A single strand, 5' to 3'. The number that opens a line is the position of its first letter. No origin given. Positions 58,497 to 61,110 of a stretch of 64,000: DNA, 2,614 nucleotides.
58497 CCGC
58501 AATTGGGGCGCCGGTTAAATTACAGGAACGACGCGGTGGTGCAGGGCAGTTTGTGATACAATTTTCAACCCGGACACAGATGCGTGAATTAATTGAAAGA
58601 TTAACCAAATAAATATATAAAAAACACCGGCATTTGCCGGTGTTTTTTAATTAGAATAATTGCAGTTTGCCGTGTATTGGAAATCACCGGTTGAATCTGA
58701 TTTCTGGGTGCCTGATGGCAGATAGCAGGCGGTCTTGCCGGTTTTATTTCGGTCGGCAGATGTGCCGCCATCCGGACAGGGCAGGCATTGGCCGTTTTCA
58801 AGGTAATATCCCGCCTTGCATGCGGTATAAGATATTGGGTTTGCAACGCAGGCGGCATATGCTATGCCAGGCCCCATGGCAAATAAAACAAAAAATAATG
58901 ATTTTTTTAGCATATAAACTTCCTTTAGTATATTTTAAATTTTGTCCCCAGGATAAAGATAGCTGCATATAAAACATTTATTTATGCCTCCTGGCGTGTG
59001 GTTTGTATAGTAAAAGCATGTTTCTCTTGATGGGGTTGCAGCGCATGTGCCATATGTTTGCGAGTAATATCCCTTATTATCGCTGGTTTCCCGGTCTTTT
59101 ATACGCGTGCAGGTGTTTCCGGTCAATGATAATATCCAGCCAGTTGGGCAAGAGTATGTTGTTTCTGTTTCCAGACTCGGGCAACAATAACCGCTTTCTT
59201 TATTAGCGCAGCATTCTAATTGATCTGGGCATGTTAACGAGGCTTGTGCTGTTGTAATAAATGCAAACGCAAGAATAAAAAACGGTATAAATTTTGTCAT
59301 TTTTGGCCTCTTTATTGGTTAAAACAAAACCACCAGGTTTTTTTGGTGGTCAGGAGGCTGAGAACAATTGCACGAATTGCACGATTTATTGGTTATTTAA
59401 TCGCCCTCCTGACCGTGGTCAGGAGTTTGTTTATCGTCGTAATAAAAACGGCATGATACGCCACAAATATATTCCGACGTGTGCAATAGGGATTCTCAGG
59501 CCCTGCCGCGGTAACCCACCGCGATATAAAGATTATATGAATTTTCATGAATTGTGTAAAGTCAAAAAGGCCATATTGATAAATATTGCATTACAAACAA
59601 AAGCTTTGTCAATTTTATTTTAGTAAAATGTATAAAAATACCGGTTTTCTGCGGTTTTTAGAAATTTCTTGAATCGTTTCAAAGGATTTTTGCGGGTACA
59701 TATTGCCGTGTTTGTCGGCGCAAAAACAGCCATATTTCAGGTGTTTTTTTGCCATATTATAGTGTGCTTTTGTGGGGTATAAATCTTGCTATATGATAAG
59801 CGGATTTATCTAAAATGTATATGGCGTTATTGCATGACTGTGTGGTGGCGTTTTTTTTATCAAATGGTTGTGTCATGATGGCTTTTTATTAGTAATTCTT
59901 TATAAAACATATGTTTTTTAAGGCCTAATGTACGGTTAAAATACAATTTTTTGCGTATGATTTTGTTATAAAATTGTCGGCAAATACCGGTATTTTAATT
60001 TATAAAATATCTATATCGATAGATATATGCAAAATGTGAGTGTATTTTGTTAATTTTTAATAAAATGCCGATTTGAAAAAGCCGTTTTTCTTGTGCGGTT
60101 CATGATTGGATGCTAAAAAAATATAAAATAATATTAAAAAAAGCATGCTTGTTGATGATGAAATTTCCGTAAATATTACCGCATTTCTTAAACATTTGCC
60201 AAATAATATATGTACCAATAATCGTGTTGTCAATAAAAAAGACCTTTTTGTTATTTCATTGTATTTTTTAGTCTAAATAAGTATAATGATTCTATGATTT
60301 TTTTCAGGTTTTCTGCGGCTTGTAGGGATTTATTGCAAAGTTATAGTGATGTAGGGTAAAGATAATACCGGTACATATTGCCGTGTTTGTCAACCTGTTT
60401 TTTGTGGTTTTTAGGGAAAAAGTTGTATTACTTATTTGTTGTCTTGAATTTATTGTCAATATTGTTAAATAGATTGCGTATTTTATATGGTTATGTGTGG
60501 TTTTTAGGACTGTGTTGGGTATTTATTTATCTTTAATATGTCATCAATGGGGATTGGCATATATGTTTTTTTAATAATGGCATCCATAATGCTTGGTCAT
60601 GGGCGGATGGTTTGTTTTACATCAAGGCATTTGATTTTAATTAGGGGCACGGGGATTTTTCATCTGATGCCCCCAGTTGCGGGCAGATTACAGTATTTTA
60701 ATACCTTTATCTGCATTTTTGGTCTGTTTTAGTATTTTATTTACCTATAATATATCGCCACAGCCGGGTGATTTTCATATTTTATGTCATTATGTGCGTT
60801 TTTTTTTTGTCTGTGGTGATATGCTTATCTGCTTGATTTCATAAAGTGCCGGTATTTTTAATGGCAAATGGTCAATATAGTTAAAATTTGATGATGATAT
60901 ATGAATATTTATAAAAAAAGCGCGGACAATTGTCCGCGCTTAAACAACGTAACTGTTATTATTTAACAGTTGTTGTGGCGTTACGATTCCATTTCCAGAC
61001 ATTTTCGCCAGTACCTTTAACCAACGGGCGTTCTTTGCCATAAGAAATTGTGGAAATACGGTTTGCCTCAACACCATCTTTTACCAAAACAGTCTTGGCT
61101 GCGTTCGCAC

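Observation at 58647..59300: Paralogous family of small Cys-rich secreted proteins (three members, one distant at 2639-3076)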

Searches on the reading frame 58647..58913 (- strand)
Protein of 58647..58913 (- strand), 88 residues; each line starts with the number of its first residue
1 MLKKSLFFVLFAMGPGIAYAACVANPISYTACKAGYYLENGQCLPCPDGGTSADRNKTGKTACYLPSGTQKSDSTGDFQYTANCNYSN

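Call 4: search_protein_families(library=pfam, proteins=[window:58647-58913:-], max_evalue=10)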
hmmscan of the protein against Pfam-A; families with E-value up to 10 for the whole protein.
window:58647-58913:- (88 aa): 2 families
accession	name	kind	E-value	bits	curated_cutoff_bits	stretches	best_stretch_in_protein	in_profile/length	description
PF15913.10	Furin-like_2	-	0.017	15.8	28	1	30-55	72-98/102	Furin-like repeat, cysteine-rich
PF03032.20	FSAP_sig_propep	-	0.82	10.2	27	1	2-11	3-12/46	Frog skin active peptide family signal and propeptide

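Call 8: find_encoding_contigs(protein=window:58647-58913:-, flank=3000, max_places=6)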
Protein window:58647-58913:- (88 aa): 8 contigs read that carry it; 4 places shown.
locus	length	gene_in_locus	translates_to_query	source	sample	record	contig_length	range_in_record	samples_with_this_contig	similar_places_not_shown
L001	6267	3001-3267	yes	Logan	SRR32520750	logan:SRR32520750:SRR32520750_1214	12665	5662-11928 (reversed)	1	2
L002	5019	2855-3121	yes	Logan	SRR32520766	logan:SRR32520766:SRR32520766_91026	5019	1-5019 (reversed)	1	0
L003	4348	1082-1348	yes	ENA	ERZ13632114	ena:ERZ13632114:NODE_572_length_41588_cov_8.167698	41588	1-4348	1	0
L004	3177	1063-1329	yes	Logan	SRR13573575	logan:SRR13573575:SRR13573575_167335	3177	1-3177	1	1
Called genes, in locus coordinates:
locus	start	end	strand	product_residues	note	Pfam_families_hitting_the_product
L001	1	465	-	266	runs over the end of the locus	PF03167:UDG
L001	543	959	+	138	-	PF00691:OmpA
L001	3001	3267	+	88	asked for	-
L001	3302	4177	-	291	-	PF02195:ParB_N, PF17762:HTH_ParB, PF23552:ParB_C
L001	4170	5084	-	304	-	PF00142:Fer4_NifH (faint), PF02374:ArsA_ATPase (weak), PF06564:CBP_BcsQ, PF09140:MipZ, PF10609:ParA, PF13614:AAA_31, PF01656:CbiA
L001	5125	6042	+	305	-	-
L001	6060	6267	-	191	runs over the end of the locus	PF02527:GidB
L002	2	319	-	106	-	?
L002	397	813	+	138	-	PF00691:OmpA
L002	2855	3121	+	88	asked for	-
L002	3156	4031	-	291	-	PF02195:ParB_N, PF17762:HTH_ParB, PF23552:ParB_C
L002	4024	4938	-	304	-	PF00142:Fer4_NifH (faint), PF02374:ArsA_ATPase (weak), PF06564:CBP_BcsQ, PF09140:MipZ, PF10609:ParA, PF13614:AAA_31, PF01656:CbiA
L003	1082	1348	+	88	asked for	-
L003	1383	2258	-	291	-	PF02195:ParB_N, PF17762:HTH_ParB, PF23552:ParB_C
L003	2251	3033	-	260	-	PF00142:Fer4_NifH (faint), PF01656:CbiA, PF02374:ArsA_ATPase (weak), PF06564:CBP_BcsQ, PF09140:MipZ, PF10609:ParA, PF13614:AAA_31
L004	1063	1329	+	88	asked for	-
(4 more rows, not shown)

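Call 11: list_cluster_members(proteins=[P0001, window:58647-58913:-, window:58935-59300:-, window:2639-3076:+])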
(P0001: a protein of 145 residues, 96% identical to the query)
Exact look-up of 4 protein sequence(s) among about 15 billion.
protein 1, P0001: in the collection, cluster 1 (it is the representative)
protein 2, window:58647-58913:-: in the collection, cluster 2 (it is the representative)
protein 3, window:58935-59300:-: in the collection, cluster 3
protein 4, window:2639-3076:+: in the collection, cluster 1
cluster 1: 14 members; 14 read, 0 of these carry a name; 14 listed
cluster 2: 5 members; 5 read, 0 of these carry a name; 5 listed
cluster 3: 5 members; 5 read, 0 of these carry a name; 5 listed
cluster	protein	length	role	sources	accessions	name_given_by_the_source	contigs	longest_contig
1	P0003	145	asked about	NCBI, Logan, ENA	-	-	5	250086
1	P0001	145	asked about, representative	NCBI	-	-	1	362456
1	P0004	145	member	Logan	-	-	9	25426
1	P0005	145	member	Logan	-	-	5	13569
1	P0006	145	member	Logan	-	-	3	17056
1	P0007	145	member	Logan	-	-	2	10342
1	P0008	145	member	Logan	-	-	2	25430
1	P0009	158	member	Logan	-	-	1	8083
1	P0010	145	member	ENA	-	-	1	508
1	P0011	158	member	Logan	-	-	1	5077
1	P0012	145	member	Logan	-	-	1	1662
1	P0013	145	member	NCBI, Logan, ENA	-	-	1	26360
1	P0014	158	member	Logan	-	-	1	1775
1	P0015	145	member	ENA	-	-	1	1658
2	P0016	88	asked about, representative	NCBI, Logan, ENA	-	-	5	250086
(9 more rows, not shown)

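Call 31: search_protein_families(library=ncbifam, proteins=[window:58647-58913:-], max_evalue=1)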
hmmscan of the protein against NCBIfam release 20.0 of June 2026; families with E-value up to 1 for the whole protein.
window:58647-58913:- (88 aa): 1 family
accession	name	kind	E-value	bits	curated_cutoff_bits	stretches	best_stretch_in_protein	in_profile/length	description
TIGR04252.1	SCM_precur_ScmA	equivalog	0.32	11.3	35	0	45-63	18-41/49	SynChlorMet cassette protein ScmA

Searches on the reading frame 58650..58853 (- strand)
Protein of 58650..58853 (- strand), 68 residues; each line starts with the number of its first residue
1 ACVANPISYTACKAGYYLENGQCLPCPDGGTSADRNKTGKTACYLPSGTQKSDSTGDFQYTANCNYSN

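Call 102: find_homologous_proteins(query=A8, max_evalue=0.00001)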
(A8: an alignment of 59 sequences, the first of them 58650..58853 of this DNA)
Query A8 (59 sequences) (68 aa, profile of the alignment): 79 proteins with E <= 0.00001 among 370 candidates.
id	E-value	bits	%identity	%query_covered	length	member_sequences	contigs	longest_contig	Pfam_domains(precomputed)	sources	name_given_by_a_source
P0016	9.8e-25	104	100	100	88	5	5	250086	-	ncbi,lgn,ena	-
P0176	1.2e-23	101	53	97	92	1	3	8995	-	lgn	-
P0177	1.2e-23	100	63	100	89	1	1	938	-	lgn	-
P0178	4.9e-23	99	58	100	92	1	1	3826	-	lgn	-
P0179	8.7e-23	98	54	99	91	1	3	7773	-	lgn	-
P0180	2.0e-22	97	56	100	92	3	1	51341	-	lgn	-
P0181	1.9e-21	93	57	100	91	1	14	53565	-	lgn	-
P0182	2.3e-21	93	54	100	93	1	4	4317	-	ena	-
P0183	2.7e-21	93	54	100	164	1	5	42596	-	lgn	-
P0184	3.8e-21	93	58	100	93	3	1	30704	-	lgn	-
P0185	7.3e-21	92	42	100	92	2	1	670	-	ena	-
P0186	4.4e-20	89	59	97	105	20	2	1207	-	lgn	-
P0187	4.6e-20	89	50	100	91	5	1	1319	-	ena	-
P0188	5.2e-20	89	49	100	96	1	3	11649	-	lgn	-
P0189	5.4e-20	89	49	99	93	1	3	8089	-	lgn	-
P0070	6.4e-19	85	40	88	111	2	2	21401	PF07699.20,PF26010.1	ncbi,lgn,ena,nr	ncbi:MAG: hypothetical protein K2I81_03430 [Alphaproteobacteria bacterium]|nr:hypothetical protein [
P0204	3.0e-15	74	34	100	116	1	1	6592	PF07699.20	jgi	-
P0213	3.2e-14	70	37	87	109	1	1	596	PF07699.20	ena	-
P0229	4.9e-11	60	46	85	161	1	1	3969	PF07699.20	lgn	-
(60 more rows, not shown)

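Call 104: predict_structure(alignment_id=A8)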
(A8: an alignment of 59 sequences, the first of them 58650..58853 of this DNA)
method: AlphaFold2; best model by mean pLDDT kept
length: 68 residues; sequences in the alignment: 59
mean_pLDDT: 89.2   pTM: 0.67
mean pLDDT of the five models: 89.2, 88.5, 87.7, 85.0, 84.7
residues with pLDDT >= 90: 50; 70-90: 13; 50-70: 5; < 50: 0
segments of 3 or more residues with pLDDT < 50: none
pLDDT, mean of each block of 10 residues (from residue 1): 70 94 92 93 94 93 90
secondary structure, 60 per line:
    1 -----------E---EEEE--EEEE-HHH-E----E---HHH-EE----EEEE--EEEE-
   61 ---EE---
elements in order: E16-19 E22-25 E50-53 E56-59

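Call 106: search_solved_structures(query=A2, max_evalue=1, show_alignments=2)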
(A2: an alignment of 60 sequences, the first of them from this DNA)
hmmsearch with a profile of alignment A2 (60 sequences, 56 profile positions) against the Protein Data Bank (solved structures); distinct sequences matched with E-value up to 1: 1.
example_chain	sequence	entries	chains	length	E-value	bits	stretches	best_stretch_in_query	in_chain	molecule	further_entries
6sy9_A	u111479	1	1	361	0.85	13.2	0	24-46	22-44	Response regulator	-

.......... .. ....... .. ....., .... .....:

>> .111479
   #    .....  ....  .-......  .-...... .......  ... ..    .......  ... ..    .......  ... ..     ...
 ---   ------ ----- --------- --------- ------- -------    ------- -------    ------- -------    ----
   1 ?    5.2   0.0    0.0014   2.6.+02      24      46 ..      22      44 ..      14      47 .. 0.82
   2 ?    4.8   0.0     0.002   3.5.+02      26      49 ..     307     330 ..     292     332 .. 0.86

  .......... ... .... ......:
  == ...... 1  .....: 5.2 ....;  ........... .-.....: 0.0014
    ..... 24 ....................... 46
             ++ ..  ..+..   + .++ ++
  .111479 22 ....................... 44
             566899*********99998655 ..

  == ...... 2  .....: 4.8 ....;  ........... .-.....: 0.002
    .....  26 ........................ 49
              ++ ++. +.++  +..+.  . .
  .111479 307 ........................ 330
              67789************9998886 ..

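Call 112: search_protein_families(library=pfam, alignment_id=A2, max_evalue=0.01)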
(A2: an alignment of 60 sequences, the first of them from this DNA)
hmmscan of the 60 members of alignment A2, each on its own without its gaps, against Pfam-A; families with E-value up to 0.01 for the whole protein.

A. member 1, seq(57 aa): 0 families

B. families by the number of members that match (of 60 scanned): 4 families
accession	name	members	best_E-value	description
PF07699.19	Ephrin_rec_like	17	3.3e-06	Tyrosine-protein kinase ephrin type A/B receptor-like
PF23091.2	TNFR_ELAPOR1_6th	4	0.0025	ELAPOR1-like, TNF receptor-like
PF03302.18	VSP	2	0.0028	Giardia variant-specific surface protein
PF20096.4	DUF6486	1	0.0011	Family of unknown function (DUF6486)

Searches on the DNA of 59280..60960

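Call 44: search_rna_families(source=window, start=59280, end=60960, threshold=evalue, max_evalue=10)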
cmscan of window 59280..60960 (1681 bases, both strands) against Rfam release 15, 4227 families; matches with E-value up to 10: 14.
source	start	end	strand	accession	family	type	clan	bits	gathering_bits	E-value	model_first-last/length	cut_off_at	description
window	60843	60953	+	RF01774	rpsL_ricks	Cis-reg; leader;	-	26.9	60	2.1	1-131/131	no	Rickettsia rpsL leader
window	60841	60950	+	RF02053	STnc430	Gene; sRNA;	-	24.2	47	0.45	1-162/162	no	Enterobacterial sRNA STnc430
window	59783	59860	+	RF00034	RprA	Gene; sRNA;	-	24.2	70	6.4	1-108/108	no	RprA RNA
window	60838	60955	+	RF00121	MicC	Gene; sRNA;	-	22.8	90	1.6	1-123/123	no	MicC RNA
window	60908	60960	-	RF00558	L20_leader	Cis-reg; leader;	-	22.7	58.7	0.13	69-127/127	5'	Ribosomal protein L20 leader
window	59933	60037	+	RF01578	RUF1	Gene; sRNA;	-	21.6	70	0.23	1-264/264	no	Plasmodium RNA of unkown function RUF1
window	60847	60953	-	RF01094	RF_site6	Cis-reg; frameshift_element;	-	21.4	90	2.7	1-118/118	no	Polymerase ribosomal frameshift site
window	60906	60960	-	RF00121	MicC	Gene; sRNA;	-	21.4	90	3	57-123/123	5'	MicC RNA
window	60911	60960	-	RF02869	ncS025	Gene; sRNA;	-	18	46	3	36-85/85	5'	Burkholderia sRNA 25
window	60914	60960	-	RF02877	NmsRb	Gene; sRNA;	-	17.9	52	8.7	41-91/91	5'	Neisseria metabolic switch regulator b (RcoF1/NgncR163)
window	60898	60950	+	RF02066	STnc320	Gene; sRNA;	-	17.3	50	4.1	1-55/55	no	Salmonella enterica sRNA STnc320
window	60912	60960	-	RF02278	Betaproteobacteria_toxic_sRNA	Gene; sRNA;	-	16.7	50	2.9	10-64/64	5'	Betaproteobacteria toxic small RNA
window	60918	60941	-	RF02066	STnc320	Gene; sRNA;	-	15.9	50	8.9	22-45/55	no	Salmonella enterica sRNA STnc320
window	60676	60779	-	RF01087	PK-repZ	Cis-reg;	-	14.3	44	4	1-150/150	no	Pseudoknot of the regulatory region of the repZ gene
